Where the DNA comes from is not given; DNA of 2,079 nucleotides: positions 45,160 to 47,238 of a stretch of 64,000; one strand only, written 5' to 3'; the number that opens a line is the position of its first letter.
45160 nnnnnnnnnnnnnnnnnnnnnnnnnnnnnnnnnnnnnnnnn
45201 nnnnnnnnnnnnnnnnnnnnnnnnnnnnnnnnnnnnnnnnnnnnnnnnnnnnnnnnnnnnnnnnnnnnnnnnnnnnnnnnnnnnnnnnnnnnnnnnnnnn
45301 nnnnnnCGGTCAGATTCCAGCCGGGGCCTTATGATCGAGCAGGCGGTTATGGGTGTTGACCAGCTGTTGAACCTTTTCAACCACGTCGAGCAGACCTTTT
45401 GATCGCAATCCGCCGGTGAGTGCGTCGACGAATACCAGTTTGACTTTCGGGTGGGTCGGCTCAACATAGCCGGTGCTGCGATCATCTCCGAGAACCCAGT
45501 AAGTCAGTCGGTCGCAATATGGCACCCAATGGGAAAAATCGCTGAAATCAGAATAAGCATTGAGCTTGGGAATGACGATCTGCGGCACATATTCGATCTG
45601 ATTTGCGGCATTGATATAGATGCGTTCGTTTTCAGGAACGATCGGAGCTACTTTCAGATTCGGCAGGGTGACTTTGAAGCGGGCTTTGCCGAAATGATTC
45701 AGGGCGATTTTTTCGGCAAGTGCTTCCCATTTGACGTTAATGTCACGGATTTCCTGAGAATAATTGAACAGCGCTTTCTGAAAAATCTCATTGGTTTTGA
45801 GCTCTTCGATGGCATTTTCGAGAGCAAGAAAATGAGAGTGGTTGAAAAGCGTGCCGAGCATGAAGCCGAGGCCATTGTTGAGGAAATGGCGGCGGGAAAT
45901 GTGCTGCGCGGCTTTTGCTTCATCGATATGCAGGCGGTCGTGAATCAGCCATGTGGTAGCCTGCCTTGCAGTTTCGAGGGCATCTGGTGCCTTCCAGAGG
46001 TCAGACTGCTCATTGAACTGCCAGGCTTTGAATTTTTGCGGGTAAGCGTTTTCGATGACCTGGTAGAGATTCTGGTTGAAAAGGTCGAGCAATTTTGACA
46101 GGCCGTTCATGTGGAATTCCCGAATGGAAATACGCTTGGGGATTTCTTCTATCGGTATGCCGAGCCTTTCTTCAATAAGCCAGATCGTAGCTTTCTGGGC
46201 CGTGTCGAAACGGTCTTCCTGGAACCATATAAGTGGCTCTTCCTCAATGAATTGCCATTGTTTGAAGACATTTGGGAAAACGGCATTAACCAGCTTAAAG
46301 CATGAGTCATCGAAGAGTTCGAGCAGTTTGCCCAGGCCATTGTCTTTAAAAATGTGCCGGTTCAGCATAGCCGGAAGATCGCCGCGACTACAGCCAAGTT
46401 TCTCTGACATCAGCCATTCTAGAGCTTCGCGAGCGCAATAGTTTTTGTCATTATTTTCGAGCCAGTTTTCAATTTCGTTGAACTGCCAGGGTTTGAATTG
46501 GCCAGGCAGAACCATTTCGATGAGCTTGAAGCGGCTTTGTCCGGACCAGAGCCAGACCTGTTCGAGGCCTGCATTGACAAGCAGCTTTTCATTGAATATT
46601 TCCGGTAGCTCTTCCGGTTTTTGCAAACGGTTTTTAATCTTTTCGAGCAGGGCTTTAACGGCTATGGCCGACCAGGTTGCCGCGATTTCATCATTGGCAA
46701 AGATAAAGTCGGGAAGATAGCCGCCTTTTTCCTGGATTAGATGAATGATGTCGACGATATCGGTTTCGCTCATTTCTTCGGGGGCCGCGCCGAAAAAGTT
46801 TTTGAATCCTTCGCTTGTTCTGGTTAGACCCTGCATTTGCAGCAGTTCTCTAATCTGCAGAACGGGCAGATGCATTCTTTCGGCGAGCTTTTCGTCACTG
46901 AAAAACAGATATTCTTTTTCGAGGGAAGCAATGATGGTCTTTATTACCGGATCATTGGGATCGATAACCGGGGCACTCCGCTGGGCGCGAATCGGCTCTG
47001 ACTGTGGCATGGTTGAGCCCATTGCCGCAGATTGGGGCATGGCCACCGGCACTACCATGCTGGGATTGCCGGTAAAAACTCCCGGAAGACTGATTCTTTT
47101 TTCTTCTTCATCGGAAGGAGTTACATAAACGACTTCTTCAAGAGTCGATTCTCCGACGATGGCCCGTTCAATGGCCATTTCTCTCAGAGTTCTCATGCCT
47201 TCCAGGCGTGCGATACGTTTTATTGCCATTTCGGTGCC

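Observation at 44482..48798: Third GspE/PilB-family ATPase with a ~590-aa repeat-bearing C-terminal extension, co-operonic with a membrane PP2C-like phosphatase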

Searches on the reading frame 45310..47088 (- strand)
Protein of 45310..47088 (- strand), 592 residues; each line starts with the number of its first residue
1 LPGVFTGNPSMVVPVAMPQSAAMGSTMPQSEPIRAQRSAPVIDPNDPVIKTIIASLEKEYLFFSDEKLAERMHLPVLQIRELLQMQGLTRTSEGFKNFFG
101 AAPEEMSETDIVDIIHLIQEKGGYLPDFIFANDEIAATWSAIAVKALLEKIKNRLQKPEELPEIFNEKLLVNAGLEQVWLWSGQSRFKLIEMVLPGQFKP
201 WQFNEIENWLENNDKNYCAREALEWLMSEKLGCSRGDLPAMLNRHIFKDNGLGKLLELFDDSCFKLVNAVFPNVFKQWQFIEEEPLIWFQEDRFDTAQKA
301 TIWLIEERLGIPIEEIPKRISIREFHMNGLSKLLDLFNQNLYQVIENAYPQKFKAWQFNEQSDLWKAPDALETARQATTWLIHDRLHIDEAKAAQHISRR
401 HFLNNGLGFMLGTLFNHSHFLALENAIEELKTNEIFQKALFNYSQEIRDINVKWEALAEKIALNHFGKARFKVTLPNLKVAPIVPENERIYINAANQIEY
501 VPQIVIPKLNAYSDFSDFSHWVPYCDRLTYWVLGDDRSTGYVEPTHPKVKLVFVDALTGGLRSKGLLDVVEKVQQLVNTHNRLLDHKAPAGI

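Call 8: search_protein_families(library=pfam, proteins=[window:45310-47088:-], max_evalue=10)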
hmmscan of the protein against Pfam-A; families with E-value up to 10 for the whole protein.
window:45310-47088:- (592 aa): 0 families

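Call 9: find_homologous_proteins(query=window:45313-47088:-, max_evalue=0.001)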
Query window:45313-47088:- (592 aa): 15 proteins with E <= 0.001 among 8000 candidates.
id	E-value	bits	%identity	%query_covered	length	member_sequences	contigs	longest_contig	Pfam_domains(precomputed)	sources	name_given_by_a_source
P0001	0.0e+0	1363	100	100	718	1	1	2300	PF00437.27,PF13255.12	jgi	jgi:hypothetical protein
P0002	0.0e+0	1073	78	100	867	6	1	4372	PF00437.27,PF13255.12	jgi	jgi:hypothetical protein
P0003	1.6e-292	989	73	99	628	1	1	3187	PF13255.12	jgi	-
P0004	1.3e-211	722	57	92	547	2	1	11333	PF13255.12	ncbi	-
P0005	9.5e-183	627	86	52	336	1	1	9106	PF13255.12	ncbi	ncbi:MAG: hypothetical protein R6U55_07570, partial [Desulfovermiculus sp.]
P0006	6.6e-180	618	71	61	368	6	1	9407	PF13255.12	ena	-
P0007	5.8e-168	578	72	57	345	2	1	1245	PF13255.12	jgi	jgi:hypothetical protein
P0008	1.8e-162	560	64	61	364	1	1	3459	PF13255.12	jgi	-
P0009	3.0e-159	549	68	59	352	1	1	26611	PF13255.12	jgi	jgi:hypothetical protein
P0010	1.6e-158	547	57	72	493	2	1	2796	PF13255.12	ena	-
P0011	1.0e-153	531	68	57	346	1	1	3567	PF13255.12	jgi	-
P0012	2.0e-71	259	33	45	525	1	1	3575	PF13255.12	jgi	-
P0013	2.4e-65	239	34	53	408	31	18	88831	PF22193.2,PF24625.2,PF13255.12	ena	-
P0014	3.2e-36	143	36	50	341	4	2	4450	PF13255.12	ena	-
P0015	5.0e-32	129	29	54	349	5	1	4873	PF13255.12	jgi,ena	jgi:hypothetical protein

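Call 10: search_solved_structures(query=window:45313-47088:-, max_evalue=10)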
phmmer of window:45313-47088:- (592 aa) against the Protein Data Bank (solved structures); distinct sequences matched with E-value up to 10: 0.

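Call 11: search_protein_families(library=pfam, proteins=[P0013, P0012, P0004, P0014, P0015, P0002], max_evalue=1)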
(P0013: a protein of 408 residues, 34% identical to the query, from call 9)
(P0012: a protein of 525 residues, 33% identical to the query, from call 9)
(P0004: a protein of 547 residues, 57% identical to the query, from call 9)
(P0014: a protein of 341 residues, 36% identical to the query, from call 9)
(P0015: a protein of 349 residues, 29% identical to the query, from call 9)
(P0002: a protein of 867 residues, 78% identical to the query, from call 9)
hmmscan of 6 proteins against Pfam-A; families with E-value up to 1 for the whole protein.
P0013 (408 aa): 7 families
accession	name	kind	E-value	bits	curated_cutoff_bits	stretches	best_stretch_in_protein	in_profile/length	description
PF22193.1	MvcA_ins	-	1.4e-07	32.4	27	0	323-353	4-34/99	MvcA insertion domain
PF24625.1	DUF7626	-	1e-06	28.8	27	0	125-141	16-32/55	Domain of unknown function (DUF7626)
PF13543.13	SAM_KSR1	-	2.5e-05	24.6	22.5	0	120-137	37-54/75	SAM like domain present in kinase suppressor RAS 1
PF20781.2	TssR_C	-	0.0089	16.7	25.7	1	32-78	25-72/141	TssR C-terminal domain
PF00253.27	Ribosomal_S14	-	0.064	13.4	27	0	58-74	31-47/54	Ribosomal protein S14p/S29e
PF07079.16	DUF1347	-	0.19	10.7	26.6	0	252-312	386-446/548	Protein of unknown function (DUF1347)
PF00836.24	Stathmin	-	0.25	11.7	24.7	0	324-357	96-129/136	Stathmin family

P0012 (525 aa): 6 families
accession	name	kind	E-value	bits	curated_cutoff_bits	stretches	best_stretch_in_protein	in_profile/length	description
PF13255.11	DUF4046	-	0.0054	17.7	22.8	1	20-78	2-62/90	Protein of unknown function (DUF4046)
PF20033.5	DUF6438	-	0.016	15.9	30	0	117-151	38-72/116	Domain of unknown function (DUF6438)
PF14420.11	Clr5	-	0.02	15.4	22.3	0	175-188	40-53/54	Clr5 domain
PF12213.14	Dpoe2NT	-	0.033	15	24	0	121-152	17-47/73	DNA polymerases epsilon N terminal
PF10494.15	Stk19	-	0.037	14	27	0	199-262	187-243/278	Inactive serine-threonine protein kinase 19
PF07709.16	SRR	-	0.31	12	20.6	0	94-102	3-11/14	Seven Residue Repeat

P0004 (547 aa): 2 families
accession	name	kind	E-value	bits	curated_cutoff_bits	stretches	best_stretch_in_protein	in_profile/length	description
PF24275.1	NttA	-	0.16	12.8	27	1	14-69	23-76/94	T2SS substrate NttA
PF00151.25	Lipase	-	0.18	11.6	27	1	377-465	49-139/336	Lipase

P0014 (341 aa): 4 families
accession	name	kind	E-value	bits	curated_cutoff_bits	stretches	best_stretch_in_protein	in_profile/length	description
PF13255.11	DUF4046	-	2.1e-05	25.4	22.8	1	14-80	2-68/90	Protein of unknown function (DUF4046)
PF22193.1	MvcA_ins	-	0.022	15.8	27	0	186-211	9-34/99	MvcA insertion domain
PF24625.1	DUF7626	-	0.069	13.4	27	0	57-78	16-37/55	Domain of unknown function (DUF7626)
PF20737.2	Glyco_hydro127C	-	0.28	11.4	23.7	0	178-201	47-70/71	Glycoside hydrolase family 127 C-terminal domain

P0015 (349 aa): 2 families
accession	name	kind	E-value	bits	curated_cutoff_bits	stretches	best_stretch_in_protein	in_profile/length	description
PF13255.11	DUF4046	-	7.7e-09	36.4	22.8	2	28-93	2-69/90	Protein of unknown function (DUF4046)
PF07103.16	DUF1365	-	0.11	12.5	25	1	55-168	120-210/235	Protein of unknown function (DUF1365)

P0002 (867 aa): 15 families
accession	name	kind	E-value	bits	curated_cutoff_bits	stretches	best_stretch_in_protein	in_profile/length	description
PF00437.27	T2SSE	-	9.2e-86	288.2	24.9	1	1-259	126-368/370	Type II/IV secretion system protein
PF13191.12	AAA_16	-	0.00024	22.1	32.6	1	4-85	7-96/167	AAA ATPase domain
PF03266.21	NTPase_1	-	0.0076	16.6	23.9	0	20-46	2-28/168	NTPase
PF13173.12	AAA_14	-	0.016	15.7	27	1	19-61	4-47/129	AAA domain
PF13401.12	AAA_22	-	0.017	15.8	27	1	18-42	6-30/130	AAA domain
PF25199.1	nSTAND_NTPase5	-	0.018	15.3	34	1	14-52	38-77/145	Novel STAND NTPase 5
PF00448.28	SRP54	-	0.019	15.1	22.7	1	20-68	4-51/196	SRP54-type protein, GTPase domain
PF20720.3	nSTAND3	-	0.032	14.4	27.2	1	16-56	16-56/155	Novel STAND NTPase 3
PF13086.12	AAA_11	-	0.032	14.4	27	1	4-43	5-43/257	AAA domain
PF13604.12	AAA_30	-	0.049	13.8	27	1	10-46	11-47/191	AAA domain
PF01637.24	ATPase_2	-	0.1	12.8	33.2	1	4-64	6-67/225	ATPase domain predominantly from Archaea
PF13476.12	AAA_23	-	0.15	13.1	27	1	18-34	20-36/201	AAA domain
PF04851.21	ResIII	-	0.16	12.3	22.5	1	8-45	14-51/164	Type III restriction enzyme, res subunit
PF13245.12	AAA_19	-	0.19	12.3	25.1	1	18-45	12-39/134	AAA domain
PF13555.12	AAA_29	-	0.21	11.8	27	1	17-34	22-39/61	P-loop containing region of AAA domain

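Call 16: find_encoding_contigs(protein=P0009, flank=10000, max_places=3)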
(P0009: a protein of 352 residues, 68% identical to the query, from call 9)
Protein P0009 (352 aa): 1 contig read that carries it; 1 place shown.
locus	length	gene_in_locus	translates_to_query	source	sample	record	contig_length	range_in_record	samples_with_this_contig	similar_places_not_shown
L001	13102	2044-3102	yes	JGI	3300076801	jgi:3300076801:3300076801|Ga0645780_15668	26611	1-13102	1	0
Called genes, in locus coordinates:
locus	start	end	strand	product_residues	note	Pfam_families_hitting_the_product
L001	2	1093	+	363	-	?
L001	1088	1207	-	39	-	-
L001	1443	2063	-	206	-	-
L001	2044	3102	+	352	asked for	PF13255:DUF4046 (faint)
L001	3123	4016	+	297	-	-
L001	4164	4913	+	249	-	PF04773:FecR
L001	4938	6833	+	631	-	PF05226:CHASE2, PF00211:Guanylate_cyc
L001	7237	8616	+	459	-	PF13393:tRNA-synt_His, PF03129:HGTP_anticodon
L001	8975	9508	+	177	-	-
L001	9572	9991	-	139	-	PF08534:Redoxin (faint), PF03190:Thioredox_DsbH, PF00085:Thioredoxin, PF13899:Thioredoxin_7, PF13098:Thioredoxin_2, PF13905:Thioredoxin_8 (faint)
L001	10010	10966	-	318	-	PF11392:AllH (weak)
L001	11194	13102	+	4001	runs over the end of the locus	PF19077:Big_13 (faint), PF13205:Big_5 (faint)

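Call 17: find_encoding_contigs(protein=P0004, flank=10000, max_places=3)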
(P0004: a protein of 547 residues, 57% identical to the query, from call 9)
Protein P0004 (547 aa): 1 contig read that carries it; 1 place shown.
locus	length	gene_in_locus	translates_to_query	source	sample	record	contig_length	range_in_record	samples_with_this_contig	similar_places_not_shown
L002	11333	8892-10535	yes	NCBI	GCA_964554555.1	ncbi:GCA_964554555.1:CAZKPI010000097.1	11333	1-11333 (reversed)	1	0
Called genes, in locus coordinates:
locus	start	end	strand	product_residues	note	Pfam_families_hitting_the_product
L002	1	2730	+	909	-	?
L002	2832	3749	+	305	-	PF02729:OTCace_N, PF00185:OTCace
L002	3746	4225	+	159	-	PF01948:PyrI, PF02748:PyrI_C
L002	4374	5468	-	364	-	PF01435:Peptidase_M48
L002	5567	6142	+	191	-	PF03803:Scramblase, PF04525:LOR (weak)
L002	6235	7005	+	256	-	PF12690:BsuPI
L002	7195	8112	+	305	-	-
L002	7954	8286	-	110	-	-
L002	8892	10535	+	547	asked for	PF13255:DUF4046 (faint)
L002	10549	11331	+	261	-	?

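Call 39: predict_structure(alignment_id=A3)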
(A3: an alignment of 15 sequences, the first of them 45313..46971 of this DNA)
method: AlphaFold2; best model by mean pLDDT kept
length: 553 residues; sequences in the alignment: 15
mean_pLDDT: 84.1   pTM: 0.64
mean pLDDT of the five models: 84.1, 83.7, 79.3, 77.5, 75.3
residues with pLDDT >= 90: 224; 70-90: 263; 50-70: 36; < 50: 30
segments of 3 or more residues with pLDDT < 50: 434-461
pLDDT, mean of each block of 10 residues (from residue 1): 67 85 89 89 88 89 90 89 86 90 93 87 91 89 92 92 92 92 94 90 91 93 92 88 75 87 93 89 88 88 94 88 83 94 92 89 90 90 94 91 91 86 64 41 35 42 71 70 66 83 76 84 83 90 85 63
secondary structure, 60 per line:
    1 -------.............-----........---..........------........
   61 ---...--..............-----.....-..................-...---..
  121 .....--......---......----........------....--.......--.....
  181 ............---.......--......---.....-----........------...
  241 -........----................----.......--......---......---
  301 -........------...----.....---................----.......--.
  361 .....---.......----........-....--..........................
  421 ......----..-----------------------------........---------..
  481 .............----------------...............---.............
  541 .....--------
elements in order: H8-20 H26-33 H37-46 H53-60 H69-82 H88-92 H94-111 H119-125 H128-133 H137-142 H147-154 H161-164 H167-173 H176-192 H196-202 H205-210 H214-218 H224-231 H242-249 H254-269 H274-280 H283-288 H292-297 H302-309 H323-327 H331-346 H351-357 H360-365 H369-375 H380-387 H389-392 H395-426 E462-469 H479-485 E486-493 E510-514 H515-524 H528-545

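Call 43: fold_search(model_id=the predicted structure, library=pdb)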
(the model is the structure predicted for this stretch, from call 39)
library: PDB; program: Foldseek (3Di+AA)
matches with E <= 10: 176; with E <= 0.001: 0
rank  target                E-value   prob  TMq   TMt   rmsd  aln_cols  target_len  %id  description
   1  5i9g_C                3.4e-01  0.16  0.12  0.16  31.5       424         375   15  Crystal structure of designed pentatricopeptide repeat protein dPPR-U8C2 in complex with its target RNA U8C2 (released 2016-04-27)
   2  5i9f_A                5.1e-01  0.14  0.12  0.16  31.8       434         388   13  Crystal structure of designed pentatricopeptide repeat protein dPPR-U10 in complex with its target RNA U10 (released 2016-04-27)
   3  6o6p_A                6.9e-01  0.18  0.09  0.19  15.4       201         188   14  Structure of the regulator FasR from Mycobacterium tuberculosis in complex with DNA (released 2020-03-11)
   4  8j8q_C                1.5e+00  0.06  0.12  0.09  21.9       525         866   11  Structure of the four-component Paf1 complex from Saccharomyces eubayanus (released 2023-05-24)
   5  2q7v_A                1.7e+00  0.84  0.08  0.13   3.9        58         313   12  Crystal Structure of Deinococcus Radiodurans Thioredoxin Reductase (released 2008-07-08)
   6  4ccr_A                1.9e+00  0.69  0.08  0.13   4.3        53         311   15  Crystal structure of the thioredoxin reductase apoenzyme from Entamoeba histolytica in the absence of the NADP cofacto (released 2014-11-05)
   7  7bos_A                2.2e+00  0.20  0.09  0.14   8.7        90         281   11  Human SIRT2 in complex with myristoyl thiourea inhibitor, No.13 (released 2021-03-24)
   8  4y6o_B                2.3e+00  0.20  0.09  0.15   8.7        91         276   11  Human SIRT2 in complex with myristoylated peptide (TNF-alphaK20myr) (released 2016-01-06)
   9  4y6l_A                2.3e+00  0.20  0.09  0.15   8.7        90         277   11  Human SIRT2 in complex with myristoylated peptide (H3K9myr) (released 2016-01-06)
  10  5way_B                2.4e+00  0.02  0.09  0.09  35.0       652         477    9  MgaSpn protein, Mga regulator from Streptococcus pneumoniae (released 2017-07-05)
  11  5uth                  2.5e+00  0.75  0.08  0.14   3.5        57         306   10  Crystal structure of thioredoxin reductase from Mycobacterium smegmatis in complex with FAD (released 2017-03-08)
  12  4y6o_A                2.6e+00  0.20  0.09  0.15   9.4        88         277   10  Human SIRT2 in complex with myristoylated peptide (TNF-alphaK20myr) (released 2016-01-06)
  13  5d4v_B                2.7e+00  0.63  0.09  0.18   4.1        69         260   13  HcgC with SAH and a guanylylpyridinol (GP) derivative (released 2016-07-20)
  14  7p9d                  2.8e+00  0.75  0.08  0.14   3.7        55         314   11  Crystal structure of Chlamydomonas reinhardtii NADPH Dependent Thioredoxin Reductase 1 domain (released 2022-01-12)
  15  4a65_A                2.8e+00  0.66  0.08  0.13   3.7        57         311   10  Crystal structure of the thioredoxin reductase from Entamoeba histolytica with AuCN (released 2012-11-07)
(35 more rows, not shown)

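Call 68: find_encoding_contigs(protein=P0013, flank=6000, max_places=3)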
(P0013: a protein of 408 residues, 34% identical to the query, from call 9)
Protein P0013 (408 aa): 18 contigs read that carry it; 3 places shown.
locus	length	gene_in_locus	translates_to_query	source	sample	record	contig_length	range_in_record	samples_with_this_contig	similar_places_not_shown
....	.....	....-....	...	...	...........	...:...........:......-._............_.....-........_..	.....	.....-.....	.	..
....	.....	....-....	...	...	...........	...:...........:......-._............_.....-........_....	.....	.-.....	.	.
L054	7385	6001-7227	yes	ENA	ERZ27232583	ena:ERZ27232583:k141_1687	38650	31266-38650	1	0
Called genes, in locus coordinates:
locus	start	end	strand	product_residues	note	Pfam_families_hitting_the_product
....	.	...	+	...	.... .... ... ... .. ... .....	-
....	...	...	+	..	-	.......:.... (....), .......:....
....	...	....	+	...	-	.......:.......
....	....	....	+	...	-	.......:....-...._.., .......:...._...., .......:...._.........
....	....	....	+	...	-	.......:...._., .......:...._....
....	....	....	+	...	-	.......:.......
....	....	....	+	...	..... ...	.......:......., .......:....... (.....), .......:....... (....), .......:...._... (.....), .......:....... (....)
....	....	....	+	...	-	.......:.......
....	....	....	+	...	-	-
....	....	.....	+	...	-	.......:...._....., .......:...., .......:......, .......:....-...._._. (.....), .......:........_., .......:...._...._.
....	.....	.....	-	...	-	-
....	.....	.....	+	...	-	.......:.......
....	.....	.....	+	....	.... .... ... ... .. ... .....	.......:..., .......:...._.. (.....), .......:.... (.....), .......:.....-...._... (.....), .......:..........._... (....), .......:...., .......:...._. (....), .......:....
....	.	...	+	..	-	?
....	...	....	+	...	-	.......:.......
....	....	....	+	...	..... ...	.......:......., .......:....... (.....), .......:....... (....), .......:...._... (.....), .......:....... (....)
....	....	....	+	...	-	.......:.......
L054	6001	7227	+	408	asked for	PF13255:DUF4046, PF24625:DUF7626 (faint), PF13255:DUF4046 (weak), PF22193:MvcA_ins (faint), PF13255:DUF4046 (weak)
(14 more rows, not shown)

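Call 72: search_protein_families(library=padloc, proteins=[P0012], max_evalue=0.01)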
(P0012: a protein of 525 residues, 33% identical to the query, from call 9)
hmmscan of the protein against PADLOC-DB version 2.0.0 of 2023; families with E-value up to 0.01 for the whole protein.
P0012 (525 aa): 1 family
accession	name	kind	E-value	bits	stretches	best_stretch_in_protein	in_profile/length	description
PDLC04629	PDC-M40A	-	0.00053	17.8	0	201-255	23-77/169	-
